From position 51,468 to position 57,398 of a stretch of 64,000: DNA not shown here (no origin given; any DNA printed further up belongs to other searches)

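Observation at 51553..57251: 1877-aa DUF4011 / SF1 helicase / Vsr-like / DUF3320 protein: a candidate single-gene nucleic-acid surveillance (Hhe-like) module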

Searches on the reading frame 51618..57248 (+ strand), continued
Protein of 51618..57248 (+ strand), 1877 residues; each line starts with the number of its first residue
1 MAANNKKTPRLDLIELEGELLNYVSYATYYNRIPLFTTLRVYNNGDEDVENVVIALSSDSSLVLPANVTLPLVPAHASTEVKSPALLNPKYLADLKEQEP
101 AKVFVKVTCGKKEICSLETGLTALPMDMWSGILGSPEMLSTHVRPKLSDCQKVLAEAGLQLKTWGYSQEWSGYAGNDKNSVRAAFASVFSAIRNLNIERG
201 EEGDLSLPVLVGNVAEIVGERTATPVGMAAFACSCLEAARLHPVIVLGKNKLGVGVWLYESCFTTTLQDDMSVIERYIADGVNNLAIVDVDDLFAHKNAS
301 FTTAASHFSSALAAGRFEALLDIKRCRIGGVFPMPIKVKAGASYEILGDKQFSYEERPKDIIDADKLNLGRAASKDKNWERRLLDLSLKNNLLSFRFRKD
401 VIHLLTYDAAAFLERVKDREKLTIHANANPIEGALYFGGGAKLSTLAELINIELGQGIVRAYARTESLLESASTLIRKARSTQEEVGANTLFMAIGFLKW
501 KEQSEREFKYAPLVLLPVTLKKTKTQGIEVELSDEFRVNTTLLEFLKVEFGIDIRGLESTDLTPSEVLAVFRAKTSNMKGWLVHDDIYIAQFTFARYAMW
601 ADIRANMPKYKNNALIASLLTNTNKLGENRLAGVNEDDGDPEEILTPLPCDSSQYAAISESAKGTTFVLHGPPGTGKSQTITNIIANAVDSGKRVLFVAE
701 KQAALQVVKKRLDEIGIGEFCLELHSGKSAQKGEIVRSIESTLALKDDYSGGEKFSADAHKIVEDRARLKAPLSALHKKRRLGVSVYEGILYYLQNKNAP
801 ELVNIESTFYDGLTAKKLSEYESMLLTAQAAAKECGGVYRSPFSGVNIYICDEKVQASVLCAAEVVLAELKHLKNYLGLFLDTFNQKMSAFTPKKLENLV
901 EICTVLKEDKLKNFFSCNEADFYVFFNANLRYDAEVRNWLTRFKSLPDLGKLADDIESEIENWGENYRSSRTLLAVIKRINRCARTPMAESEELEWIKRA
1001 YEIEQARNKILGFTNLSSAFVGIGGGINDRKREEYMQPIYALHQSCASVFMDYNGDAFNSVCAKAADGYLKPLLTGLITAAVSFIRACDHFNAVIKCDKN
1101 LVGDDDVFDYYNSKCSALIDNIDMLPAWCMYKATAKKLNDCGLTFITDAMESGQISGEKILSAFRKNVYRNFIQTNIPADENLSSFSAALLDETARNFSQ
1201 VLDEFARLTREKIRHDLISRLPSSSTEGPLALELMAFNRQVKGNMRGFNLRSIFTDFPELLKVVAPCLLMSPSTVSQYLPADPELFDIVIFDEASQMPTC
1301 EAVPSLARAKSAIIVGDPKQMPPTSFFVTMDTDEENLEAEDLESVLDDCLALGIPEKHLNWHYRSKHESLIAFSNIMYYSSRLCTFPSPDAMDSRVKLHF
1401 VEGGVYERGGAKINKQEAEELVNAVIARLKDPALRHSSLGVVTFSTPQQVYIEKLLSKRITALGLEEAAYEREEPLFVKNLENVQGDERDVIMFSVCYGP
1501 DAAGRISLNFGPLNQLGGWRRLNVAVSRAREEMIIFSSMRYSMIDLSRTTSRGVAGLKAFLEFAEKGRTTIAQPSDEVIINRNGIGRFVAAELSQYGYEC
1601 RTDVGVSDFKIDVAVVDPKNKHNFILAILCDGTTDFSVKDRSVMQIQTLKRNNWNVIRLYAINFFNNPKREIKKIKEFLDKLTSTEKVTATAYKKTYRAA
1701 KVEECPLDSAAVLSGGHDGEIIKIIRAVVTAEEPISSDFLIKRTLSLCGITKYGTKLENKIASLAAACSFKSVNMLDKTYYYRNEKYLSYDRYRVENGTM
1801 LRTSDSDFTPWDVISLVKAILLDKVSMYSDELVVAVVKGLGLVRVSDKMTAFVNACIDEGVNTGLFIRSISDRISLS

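Call 20: search_dna_similar(query=window:51618-57248:+, collection=plasmids, mode=protein, max_rows=25)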
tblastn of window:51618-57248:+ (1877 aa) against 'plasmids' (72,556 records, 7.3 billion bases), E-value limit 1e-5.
Records with a match: 609; places in all: 640; records where one place covers at least 80% of the query: 16.
Best place of each record, by identity: <60% 609.
By first word of the organism name: Klebsiella 243; Ralstonia 118; Acinetobacter 41; Rhizobium 23; Agrobacterium 23; Raoultella 12; Vibrio 9; Clostridium 7; Mesorhizobium 6; Paracoccus 6; and 79 more.
By predicted mobility (MOB-suite, as given by PLSDB): conjugative 244; non-mobilizable 213; mobilizable 152.
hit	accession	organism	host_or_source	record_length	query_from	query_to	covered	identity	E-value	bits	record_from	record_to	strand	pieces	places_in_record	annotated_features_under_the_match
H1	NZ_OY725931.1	Bacteroides finegoldii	-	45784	21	1677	74%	35.8%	2e-146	823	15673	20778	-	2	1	DUF3320 domain-containing protein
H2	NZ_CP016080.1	Mesorhizobium loti NZP2037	Lotus,cell culture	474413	25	1682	88%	29.7%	2e-169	583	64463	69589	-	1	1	DUF3320 domain-containing protein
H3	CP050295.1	Mesorhizobium loti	Oxytropis kamtschatica,cell ...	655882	13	1665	88%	29.1%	3e-169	583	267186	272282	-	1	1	DUF3320 domain-containing protein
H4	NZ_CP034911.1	Sinorhizobium alkalisoli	single cell,root nodule of Sesbania ...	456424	5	1665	79%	32.2%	4e-108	647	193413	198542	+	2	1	DUF3320 domain-containing protein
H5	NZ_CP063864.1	Klebsiella pneumoniae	panda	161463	14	1682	89%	28.5%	2e-165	571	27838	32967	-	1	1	DUF3320 domain-containing protein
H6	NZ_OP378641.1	Klebsiella michiganensis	-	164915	14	1682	89%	28.4%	1e-166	575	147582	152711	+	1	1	DUF3320 domain-containing protein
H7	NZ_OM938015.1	Klebsiella michiganensis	-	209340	14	1682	89%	28.4%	1e-166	575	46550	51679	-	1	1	DUF3320 domain-containing protein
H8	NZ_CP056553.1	Enterobacter sp. RHBSTW-00422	culture,Freshwater sample from ...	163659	14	1682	89%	28.4%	2e-166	575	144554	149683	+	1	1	DUF3320 domain-containing protein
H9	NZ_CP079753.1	Raoultella ornithinolytica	cell culture,urine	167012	14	1682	89%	28.4%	2e-166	575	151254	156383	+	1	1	DUF3320 domain-containing protein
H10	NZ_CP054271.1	Raoultella ornithinolytica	Sus scrofa domesticus,Whole ...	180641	14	1682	89%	28.4%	2e-166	575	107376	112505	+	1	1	DUF3320 domain-containing protein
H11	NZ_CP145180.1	Raoultella ornithinolytica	Hospital waste water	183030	14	1682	89%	28.4%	2e-166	575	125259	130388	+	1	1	DUF3320 domain-containing protein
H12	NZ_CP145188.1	Raoultella ornithinolytica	-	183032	14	1682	89%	28.4%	2e-166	575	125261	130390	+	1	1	DUF3320 domain-containing protein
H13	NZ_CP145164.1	Raoultella ornithinolytica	-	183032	14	1682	89%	28.4%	2e-166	575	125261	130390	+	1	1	DUF3320 domain-containing protein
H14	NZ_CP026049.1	Raoultella planticola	Homo sapiens,G-tube swab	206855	14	1682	89%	28.4%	2e-166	575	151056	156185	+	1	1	DUF3320 domain-containing protein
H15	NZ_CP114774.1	Raoultella planticola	Homo sapiens,cell ...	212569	14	1682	89%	28.4%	2e-166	575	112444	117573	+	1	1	DUF3320 domain-containing protein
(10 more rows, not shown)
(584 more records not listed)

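Call 21: get_annotated_region(hit=H5, flank=7000)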
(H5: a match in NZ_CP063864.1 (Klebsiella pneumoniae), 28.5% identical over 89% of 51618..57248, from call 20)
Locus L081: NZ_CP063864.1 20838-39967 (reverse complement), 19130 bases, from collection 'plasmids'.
description: Klebsiella pneumoniae strain M63-1 plasmid pM63-1, complete sequence
organism: Klebsiella pneumoniae (NCBI taxid 573)
taxonomy: Bacteria; Pseudomonadota; Gammaproteobacteria; Enterobacterales; Enterobacteriaceae; Klebsiella; Klebsiella pneumoniae
host: -; source: panda; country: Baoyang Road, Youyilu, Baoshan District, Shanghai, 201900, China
typing (MOB-suite, as given by PLSDB): conjugative; replicon IncFIB,IncFII,rep_cluster_2183; relaxase MOBF,MOBF; mating-pair formation MPF_F
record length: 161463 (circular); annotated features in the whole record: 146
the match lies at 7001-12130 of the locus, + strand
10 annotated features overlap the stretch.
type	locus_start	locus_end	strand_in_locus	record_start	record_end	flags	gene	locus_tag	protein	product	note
CDS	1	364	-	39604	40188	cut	-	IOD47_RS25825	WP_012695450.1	recombinase family protein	GO:0006310 - DNA recombination [Evidence IEA]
CDS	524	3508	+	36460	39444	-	-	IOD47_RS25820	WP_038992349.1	Tn3 family transposase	-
CDS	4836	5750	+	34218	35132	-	-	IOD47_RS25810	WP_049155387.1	AbiJ-NTD4 domain-containing protein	-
CDS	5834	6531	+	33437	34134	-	-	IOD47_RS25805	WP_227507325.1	IS1 family transposase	-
CDS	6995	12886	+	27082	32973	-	-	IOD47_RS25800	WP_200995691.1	DUF3320 domain-containing protein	-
CDS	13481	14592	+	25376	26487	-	-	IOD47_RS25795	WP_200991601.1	IS3 family transposase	-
CDS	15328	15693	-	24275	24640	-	-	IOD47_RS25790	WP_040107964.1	DUF596 domain-containing protein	-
CDS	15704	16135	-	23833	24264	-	-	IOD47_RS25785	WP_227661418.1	DUF769 domain-containing protein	-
CDS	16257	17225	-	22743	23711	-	-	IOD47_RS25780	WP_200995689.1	IS5-like element IS903B family transposase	GO:0006313 - DNA transposition [Evidence IEA]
CDS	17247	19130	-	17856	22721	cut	-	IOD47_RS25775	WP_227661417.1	DUF637 domain-containing protein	-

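Call 22: get_annotated_region(hit=H1, flank=7000)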
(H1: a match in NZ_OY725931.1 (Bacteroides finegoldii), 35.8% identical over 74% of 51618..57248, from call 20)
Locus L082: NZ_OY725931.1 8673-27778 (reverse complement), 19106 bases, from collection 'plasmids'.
description: Bacteroides finegoldii strain Bacteroides finegoldii TSDC17.2-1.1 plasmid 29, complete sequence
organism: Bacteroides finegoldii (NCBI taxid 338188)
taxonomy: Bacteria; Bacteroidota; Bacteroidia; Bacteroidales; Bacteroidaceae; Bacteroides; Bacteroides finegoldii
host: -; source: -; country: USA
typing (MOB-suite, as given by PLSDB): non-mobilizable
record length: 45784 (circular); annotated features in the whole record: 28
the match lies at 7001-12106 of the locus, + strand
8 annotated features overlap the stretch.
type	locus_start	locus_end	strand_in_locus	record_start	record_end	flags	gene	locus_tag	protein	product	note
CDS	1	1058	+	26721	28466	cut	-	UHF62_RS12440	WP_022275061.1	fimbrillin family protein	-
CDS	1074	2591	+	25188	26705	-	-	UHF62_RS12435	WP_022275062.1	hypothetical protein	-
CDS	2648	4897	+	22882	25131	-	bglX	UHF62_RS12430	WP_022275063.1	beta-glucosidase BglX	GO:0005975 - carbohydrate metabolic process [Evidence IEA]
CDS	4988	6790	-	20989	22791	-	rpsA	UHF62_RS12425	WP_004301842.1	30S ribosomal protein S1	-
CDS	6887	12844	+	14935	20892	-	-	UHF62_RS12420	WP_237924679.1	DUF3320 domain-containing protein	-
CDS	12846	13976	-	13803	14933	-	-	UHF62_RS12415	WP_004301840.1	reverse transcriptase family protein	-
CDS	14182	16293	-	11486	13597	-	-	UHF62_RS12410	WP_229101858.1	DUF5686 family protein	-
CDS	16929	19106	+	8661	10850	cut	-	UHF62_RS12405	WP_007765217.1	glutamine synthetase III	-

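Call 23: search_protein_families(library=ncbifam, proteins=[L081:6995-12883:+, L082:6887-12841:+], max_evalue=0.00001)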
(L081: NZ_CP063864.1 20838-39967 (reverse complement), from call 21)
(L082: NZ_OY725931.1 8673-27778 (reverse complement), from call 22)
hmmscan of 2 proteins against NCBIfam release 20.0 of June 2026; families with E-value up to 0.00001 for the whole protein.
L081:6995-12883:+ (1963 aa): 4 families
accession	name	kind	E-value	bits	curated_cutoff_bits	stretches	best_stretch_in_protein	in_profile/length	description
NF058533.1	antiphage_ProA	equivalog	0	2225.2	1500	1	15-1947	2-1903/1903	anti-phage protein ProA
NF042953.1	Hhe_antiphage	equivalog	1e-247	825.5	2000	2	1039-1735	1017-1706/1797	DUF4011 domain-containing anti-phage protein Hhe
TIGR00376.1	TIGR00376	hypoth_equivalog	1e-25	90.3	348.9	2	1292-1562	351-608/639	IGHMBP2 family helicase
NF040671.1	PLuB_AAA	exception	2.2e-22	78.4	999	2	1419-1564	1110-1231/1256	PLuB system helicase-like protein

L082:6887-12841:+ (1985 aa): 6 families
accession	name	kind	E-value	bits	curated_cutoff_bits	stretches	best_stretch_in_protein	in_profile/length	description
NF058533.1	antiphage_ProA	equivalog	0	2196.8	1500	1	43-1952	1-1903/1903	anti-phage protein ProA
NF042953.1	Hhe_antiphage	equivalog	3.8e-230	767.2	2000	2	1089-1782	1023-1718/1797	DUF4011 domain-containing anti-phage protein Hhe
TIGR00376.1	TIGR00376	hypoth_equivalog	7.6e-32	110.5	348.9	3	663-757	140-224/639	IGHMBP2 family helicase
NF040671.1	PLuB_AAA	exception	2e-22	78.5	999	1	1340-1596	958-1230/1256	PLuB system helicase-like protein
TIGR01448.2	helicase_RecD2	equivalog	9.4e-11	40.6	500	1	670-742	297-366/713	SF1B family DNA helicase RecD2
TIGR01447.1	recD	equivalog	8.1e-06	24.7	310.15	0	1342-1382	260-303/597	exodeoxyribonuclease V subunit alpha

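Call 24: search_protein_families(library=padloc, proteins=[L081:6995-12883:+, L082:6887-12841:+], max_evalue=0.00001)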
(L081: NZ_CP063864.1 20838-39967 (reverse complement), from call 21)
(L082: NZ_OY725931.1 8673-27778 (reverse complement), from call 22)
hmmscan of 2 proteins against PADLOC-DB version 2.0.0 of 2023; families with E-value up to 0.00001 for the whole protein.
L081:6995-12883:+ (1963 aa): 5 families
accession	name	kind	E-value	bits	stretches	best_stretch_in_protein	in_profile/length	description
PDLC05009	PDC-S37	-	0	1183.2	1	368-1961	9-1531/1550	-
PDLC02194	Hhe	-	1.6e-180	600.5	2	1128-1705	1198-1776/1911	-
PDLC03920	MkoA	-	1.3e-28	97.9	2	1303-1566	788-1077/1112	-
PDLC03924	MkoC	-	8.4e-25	85.1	2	1380-1565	773-944/1136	-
PDLC03921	MkoA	-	7.9e-14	48.3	1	1304-1563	1294-1565/1607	-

L082:6887-12841:+ (1985 aa): 7 families
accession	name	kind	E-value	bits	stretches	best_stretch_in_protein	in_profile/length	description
PDLC05009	PDC-S37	-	0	1252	1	403-1980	8-1543/1550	-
PDLC02194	Hhe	-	2.7e-166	553.4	2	1180-1743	1213-1781/1911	-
PDLC03920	MkoA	-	3.5e-28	96.4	2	1341-1594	789-1072/1112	-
PDLC03924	MkoC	-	8.9e-28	94.9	2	1417-1598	772-944/1136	-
PDLC03921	MkoA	-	5.1e-15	52.2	0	1339-1384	1291-1336/1607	-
PDLC04140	mad8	-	1.9e-07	28.9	1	709-884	29-175/314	mads_8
PDLC02895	DpdJ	-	2.1e-06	22.8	0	1342-1383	190-234/2112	DpdJ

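Call 38: search_solved_structures(query=window:51618-57248:+, max_evalue=0.001)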
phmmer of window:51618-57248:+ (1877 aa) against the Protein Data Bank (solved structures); distinct sequences matched with E-value up to 0.001: 11.
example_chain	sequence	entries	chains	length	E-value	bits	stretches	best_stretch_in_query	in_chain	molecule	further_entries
4b3f_X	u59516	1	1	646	1.8e-09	38.8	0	651-712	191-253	DNA-BINDING PROTEIN SMUBP-2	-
4b3g_A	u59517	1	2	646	1.8e-09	38.8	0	651-712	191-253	DNA-BINDING PROTEIN SMUBP-2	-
5mzn_A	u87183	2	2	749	3.1e-06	28.1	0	1285-1396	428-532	Helicase SEN1,Helicase SEN1 | Helicase SEN1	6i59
2xzo_A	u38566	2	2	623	2.3e-05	25.2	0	1286-1538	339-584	REGULATOR OF NONSENSE TRANSCRIPTS 1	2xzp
2gjk_A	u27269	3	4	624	2.4e-05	25.2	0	1286-1538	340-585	Regulator of nonsense transcripts 1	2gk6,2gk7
6ej5_A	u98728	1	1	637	2.5e-05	25.1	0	1286-1538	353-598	Regulator of nonsense transcripts 1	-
9qwn_A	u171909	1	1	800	5.4e-05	24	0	1286-1538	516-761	Isoform 2 of Regulator of nonsense transcripts 1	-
2wjv_A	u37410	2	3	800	5.5e-05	24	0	1286-1538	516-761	REGULATOR OF NONSENSE TRANSCRIPTS 1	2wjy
8rd3_A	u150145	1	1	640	0.00011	23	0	641-745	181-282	ATP-dependent helicase NAM7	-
2xzl_A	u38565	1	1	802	0.00024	21.9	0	648-745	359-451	ATP-DEPENDENT HELICASE NAM7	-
9qdq_A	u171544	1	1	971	0.00044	21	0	648-745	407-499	ATP-dependent helicase NAM7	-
